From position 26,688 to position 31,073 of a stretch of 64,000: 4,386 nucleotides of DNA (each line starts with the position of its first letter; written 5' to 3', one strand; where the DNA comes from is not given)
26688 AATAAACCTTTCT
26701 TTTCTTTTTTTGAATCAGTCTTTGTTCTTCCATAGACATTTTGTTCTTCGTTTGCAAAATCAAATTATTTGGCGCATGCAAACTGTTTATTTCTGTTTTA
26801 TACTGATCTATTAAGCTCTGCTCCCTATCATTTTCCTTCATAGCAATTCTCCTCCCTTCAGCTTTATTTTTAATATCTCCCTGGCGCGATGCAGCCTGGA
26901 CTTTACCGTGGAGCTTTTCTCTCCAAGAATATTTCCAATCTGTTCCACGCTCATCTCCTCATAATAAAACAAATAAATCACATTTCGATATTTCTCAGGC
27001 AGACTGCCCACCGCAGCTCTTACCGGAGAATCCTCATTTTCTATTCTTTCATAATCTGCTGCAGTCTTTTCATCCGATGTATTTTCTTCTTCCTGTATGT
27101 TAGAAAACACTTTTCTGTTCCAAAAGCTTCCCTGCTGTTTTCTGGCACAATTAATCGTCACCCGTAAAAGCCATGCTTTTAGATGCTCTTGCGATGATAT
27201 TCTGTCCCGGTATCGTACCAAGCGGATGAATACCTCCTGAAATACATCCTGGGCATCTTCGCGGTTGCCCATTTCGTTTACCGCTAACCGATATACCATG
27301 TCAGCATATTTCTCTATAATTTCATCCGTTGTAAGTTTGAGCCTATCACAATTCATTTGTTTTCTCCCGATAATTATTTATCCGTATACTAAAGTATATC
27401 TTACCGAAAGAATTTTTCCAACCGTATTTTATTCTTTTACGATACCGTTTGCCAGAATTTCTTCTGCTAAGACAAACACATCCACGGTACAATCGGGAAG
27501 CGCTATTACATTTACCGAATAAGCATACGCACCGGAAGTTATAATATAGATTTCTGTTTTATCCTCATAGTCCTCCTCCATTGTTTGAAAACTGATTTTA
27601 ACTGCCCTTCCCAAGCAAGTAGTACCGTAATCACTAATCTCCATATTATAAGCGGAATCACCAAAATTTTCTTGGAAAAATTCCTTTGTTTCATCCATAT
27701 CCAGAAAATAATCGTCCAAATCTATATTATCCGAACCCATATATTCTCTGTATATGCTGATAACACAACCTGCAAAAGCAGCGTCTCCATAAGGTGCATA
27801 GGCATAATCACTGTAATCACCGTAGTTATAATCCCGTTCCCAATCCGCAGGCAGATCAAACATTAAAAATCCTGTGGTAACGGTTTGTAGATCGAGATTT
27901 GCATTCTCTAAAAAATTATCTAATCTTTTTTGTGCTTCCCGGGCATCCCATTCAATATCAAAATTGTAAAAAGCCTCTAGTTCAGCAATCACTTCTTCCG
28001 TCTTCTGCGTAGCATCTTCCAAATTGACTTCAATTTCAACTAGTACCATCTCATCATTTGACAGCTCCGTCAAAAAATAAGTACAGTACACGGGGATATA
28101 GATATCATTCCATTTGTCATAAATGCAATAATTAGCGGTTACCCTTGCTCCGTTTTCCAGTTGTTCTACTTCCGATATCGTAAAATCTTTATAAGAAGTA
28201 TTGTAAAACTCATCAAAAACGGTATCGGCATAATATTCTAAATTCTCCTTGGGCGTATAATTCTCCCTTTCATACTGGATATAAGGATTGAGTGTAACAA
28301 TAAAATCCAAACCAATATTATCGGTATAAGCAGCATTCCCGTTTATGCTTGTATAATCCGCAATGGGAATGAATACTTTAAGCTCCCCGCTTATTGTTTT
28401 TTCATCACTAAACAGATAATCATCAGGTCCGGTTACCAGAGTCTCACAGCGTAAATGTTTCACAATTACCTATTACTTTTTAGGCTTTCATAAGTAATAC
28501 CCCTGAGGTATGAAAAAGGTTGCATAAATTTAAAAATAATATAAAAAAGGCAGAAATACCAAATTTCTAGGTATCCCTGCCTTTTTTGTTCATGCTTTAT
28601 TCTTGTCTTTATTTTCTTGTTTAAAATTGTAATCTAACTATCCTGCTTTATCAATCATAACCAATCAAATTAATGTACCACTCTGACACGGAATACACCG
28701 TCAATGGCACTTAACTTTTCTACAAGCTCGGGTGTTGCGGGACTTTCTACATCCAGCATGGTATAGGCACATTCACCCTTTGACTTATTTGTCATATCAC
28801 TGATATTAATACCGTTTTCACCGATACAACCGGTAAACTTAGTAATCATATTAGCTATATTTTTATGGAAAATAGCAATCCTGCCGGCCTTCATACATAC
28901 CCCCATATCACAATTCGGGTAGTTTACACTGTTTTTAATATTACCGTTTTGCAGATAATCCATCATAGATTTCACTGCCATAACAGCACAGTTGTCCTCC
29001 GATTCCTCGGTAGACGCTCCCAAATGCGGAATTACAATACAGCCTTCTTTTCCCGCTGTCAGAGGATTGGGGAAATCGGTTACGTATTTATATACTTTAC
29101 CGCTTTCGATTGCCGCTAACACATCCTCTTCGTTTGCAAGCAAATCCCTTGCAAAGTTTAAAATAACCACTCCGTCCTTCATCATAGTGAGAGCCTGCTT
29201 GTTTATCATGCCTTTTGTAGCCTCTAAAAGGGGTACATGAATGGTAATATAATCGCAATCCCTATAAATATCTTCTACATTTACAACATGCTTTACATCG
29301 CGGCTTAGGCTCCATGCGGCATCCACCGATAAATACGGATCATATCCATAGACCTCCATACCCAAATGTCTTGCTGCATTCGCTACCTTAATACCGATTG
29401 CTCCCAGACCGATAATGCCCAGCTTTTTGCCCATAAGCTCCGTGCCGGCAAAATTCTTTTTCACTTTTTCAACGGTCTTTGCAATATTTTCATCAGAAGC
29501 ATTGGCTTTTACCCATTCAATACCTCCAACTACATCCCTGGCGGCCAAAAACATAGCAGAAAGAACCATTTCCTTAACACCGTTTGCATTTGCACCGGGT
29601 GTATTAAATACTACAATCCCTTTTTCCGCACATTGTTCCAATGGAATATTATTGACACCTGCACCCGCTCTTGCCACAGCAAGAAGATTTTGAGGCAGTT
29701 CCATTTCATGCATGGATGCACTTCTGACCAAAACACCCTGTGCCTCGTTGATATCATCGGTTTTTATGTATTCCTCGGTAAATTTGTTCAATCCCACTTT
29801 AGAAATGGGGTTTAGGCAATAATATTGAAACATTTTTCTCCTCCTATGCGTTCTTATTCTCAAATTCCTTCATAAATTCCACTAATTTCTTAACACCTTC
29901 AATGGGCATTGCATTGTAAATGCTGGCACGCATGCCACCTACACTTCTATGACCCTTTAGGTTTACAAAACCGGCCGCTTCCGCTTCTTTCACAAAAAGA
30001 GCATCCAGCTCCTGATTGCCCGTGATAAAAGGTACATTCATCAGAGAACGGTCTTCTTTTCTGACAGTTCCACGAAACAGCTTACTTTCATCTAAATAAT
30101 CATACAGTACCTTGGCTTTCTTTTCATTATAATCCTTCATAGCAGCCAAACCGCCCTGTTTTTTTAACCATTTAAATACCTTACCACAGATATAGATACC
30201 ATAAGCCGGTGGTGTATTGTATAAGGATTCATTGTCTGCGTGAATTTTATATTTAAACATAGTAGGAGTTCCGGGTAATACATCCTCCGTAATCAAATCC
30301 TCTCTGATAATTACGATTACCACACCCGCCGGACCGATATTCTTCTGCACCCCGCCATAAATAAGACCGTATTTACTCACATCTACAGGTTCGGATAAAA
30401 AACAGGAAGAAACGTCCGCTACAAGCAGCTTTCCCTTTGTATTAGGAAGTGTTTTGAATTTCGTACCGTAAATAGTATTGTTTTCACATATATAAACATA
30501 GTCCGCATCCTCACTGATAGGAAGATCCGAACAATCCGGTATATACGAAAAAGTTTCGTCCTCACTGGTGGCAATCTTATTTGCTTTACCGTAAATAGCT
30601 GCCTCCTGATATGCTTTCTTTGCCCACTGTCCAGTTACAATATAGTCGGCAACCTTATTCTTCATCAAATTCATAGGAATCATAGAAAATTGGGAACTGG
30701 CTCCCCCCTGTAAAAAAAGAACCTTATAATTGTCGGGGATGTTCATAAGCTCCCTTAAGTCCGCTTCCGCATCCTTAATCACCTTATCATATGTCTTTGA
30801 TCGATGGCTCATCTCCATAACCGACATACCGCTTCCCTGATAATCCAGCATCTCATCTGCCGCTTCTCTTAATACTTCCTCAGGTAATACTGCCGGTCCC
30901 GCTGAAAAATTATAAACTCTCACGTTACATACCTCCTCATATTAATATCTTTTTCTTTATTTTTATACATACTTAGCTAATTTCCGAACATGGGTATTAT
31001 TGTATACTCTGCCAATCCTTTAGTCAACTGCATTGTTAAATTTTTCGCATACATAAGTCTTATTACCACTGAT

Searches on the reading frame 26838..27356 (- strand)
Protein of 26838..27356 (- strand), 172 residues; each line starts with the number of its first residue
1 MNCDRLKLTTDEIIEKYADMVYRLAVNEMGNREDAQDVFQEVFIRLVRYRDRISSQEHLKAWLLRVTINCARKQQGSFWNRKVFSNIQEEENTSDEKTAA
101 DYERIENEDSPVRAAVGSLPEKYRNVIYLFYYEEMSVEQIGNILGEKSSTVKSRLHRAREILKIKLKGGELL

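Call 22: search_protein_families(library=pfam, proteins=[window:26838-27356:-], max_evalue=0.001)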
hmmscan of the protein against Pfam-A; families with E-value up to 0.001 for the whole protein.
window:26838-27356:- (172 aa): 3 families
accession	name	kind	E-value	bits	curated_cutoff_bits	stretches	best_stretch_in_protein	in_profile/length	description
PF08281.18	Sigma70_r4_2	-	8.8e-15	54.5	25.7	1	112-160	4-52/54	Sigma-70, region 4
PF04542.20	Sigma70_r2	-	3.3e-12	46.5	24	1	13-72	1-62/71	Sigma-70 region 2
PF04545.22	Sigma70_r4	-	1.4e-11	44.2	24.1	1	116-162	2-48/50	Sigma-70, region 4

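Call 62: search_protein_families(library=ncbifam, proteins=[window:26838-27356:-], max_evalue=0.001)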
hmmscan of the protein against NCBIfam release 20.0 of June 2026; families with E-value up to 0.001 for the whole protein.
window:26838-27356:- (172 aa): 86 families (the best 25 are shown)
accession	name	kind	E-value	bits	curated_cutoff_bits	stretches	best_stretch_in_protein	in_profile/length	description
NF006930.0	PRK09415.1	subfamily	1.6e-38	132.3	198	1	9-168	17-177/179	RNA polymerase factor sigma C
NF008891.0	PRK11924.1-5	subfamily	3.5e-32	111.9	259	1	11-168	6-165/171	RNA polymerase sigma factor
NF007223.0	PRK09641.1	equivalog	1.1e-26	93.9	209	1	12-167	22-185/187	RNA polymerase sigma factor SigW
TIGR02983.1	SigE-fam_strep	subfamily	1.1e-26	93.7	141.55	1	12-167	10-159/162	SigE family RNA polymerase sigma factor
NF058625.1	sigma_PG0214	equivalog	2.9e-26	92.2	130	1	13-167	9-162/170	GFO_1088 family ECF-type sigma factor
TIGR02937.1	sigma70-ECF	superfamily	1.3e-25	90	42.9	1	11-166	4-165/165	sigma-70 family RNA polymerase sigma factor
TIGR02948.1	SigW_bacill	equivalog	3.9e-25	89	243.1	1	12-167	22-185/187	RNA polymerase sigma factor SigW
NF053879.1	RNAPolSigSigVBac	equivalog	5.5e-24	84.7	190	1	12-168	8-157/160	RNA polymerase sigma factor SigV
NF009174.0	PRK12522.1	equivalog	1.1e-23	84.1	217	1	11-168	6-169/175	RNA polymerase sigma factor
NF008888.0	PRK11922.1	equivalog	1.4e-23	83.8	204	1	11-167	33-197/231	RNA polymerase sigma factor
NF007229.0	PRK09647.1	equivalog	2.2e-23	82.7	265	1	10-167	46-203/220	RNA polymerase sigma factor SigE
NF009172.0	PRK12519.1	subfamily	1.4e-21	76.9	222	1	14-167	35-190/194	RNA polymerase sigma factor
NF004113.0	PRK05602.1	equivalog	1.7e-21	76.8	208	1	12-168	49-203/211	RNA polymerase sigma factor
TIGR02954.1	Sig70_famx3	hypoth_equivalog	1.7e-21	76.7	188.5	1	12-168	20-169/170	RNA polymerase sigma-70 factor, TIGR02954 family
TIGR02985.1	Sig70_bacteroi1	subfamily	2.8e-21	76.4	126.4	1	12-166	5-162/162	RNA polymerase sigma-70 factor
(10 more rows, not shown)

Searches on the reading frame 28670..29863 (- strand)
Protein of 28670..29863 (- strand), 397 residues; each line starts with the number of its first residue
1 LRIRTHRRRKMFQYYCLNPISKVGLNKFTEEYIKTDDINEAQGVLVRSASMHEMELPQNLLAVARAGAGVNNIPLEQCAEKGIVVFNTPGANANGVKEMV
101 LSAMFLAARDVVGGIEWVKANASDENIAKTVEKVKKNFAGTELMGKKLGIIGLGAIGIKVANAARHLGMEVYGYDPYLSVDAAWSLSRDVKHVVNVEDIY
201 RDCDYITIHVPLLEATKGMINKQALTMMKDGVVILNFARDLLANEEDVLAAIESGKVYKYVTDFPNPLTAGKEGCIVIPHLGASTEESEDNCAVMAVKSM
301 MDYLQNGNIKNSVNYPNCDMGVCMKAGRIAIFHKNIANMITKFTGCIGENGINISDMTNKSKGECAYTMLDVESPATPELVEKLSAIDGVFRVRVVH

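Call 61: search_protein_families(library=pfam, proteins=[window:28670-29863:-], max_evalue=0.001)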
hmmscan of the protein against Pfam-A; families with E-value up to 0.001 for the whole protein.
window:28670-29863:- (397 aa): 4 families
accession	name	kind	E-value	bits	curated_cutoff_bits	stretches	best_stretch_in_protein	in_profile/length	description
PF02826.25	2-Hacid_dh_C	-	1.1e-36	126.3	25.1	1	103-282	3-178/178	D-isomer specific 2-hydroxyacid dehydrogenase, NAD binding domain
PF00389.36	2-Hacid_dh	-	4.4e-18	65.7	24.6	1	36-314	35-134/134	D-isomer specific 2-hydroxyacid dehydrogenase, catalytic domain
PF03446.21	NAD_binding_2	-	4.6e-05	23.9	21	1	147-237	1-92/161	NAD binding domain of 6-phosphogluconate dehydrogenase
PF01262.27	AlaDh_PNT_C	-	0.00073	19.5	23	0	147-240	30-131/214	Alanine dehydrogenase/PNT, C-terminal domain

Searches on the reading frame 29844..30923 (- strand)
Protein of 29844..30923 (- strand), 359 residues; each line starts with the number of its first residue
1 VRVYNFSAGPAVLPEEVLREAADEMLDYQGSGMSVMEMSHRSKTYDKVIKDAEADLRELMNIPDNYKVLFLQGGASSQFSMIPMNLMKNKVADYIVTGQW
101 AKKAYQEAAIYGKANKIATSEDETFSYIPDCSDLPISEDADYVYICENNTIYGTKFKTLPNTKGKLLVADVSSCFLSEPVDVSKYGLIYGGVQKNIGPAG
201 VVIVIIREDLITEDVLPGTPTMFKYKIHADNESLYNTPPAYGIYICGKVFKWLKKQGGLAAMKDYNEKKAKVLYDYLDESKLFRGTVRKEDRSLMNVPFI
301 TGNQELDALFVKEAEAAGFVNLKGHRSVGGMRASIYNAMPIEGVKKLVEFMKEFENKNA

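Call 61: search_protein_families(library=pfam, proteins=[window:29844-30923:-], max_evalue=0.001)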
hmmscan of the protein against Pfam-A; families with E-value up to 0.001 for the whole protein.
window:29844-30923:- (359 aa): 1 family
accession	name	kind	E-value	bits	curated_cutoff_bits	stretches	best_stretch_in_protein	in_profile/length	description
PF00266.25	Aminotran_5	-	7.3e-48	163.8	21.5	1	3-347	1-371/371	Aminotransferase class-V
